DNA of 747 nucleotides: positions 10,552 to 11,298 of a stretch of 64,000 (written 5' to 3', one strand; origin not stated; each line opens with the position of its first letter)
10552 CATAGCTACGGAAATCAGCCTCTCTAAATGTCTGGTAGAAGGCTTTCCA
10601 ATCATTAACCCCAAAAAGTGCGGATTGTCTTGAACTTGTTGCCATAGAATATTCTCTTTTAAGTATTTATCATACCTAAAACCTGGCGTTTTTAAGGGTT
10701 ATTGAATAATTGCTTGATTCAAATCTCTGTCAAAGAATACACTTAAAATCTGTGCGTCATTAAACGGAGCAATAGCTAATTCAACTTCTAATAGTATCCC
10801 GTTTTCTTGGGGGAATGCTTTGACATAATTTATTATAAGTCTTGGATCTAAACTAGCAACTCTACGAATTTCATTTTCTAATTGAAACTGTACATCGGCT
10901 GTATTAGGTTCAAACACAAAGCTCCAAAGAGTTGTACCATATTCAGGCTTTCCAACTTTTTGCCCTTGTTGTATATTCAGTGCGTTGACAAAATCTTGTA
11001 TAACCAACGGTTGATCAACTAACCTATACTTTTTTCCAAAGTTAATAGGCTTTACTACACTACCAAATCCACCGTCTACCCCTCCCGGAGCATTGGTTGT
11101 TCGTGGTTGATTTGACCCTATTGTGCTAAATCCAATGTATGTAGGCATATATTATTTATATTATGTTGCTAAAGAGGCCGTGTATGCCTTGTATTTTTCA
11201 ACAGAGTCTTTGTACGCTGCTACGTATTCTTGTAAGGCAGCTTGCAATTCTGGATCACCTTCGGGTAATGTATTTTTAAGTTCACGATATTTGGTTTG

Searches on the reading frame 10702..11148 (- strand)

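Call 105: search_protein_families(library=phrogs, proteins=[window:10702-11148:-], max_evalue=0.001)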
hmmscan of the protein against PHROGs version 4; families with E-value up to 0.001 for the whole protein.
window:10702-11148:- (149 aa): 3 families
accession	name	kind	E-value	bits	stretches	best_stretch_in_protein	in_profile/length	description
phrog_43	-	tail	2.8e-06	28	1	50-135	23-110/126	baseplate wedge subunit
phrog_975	-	tail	3.1e-05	24.2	1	50-129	138-218/238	baseplate protein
phrog_261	-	tail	8e-05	23.5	1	51-123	49-124/312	baseplate wedge subunit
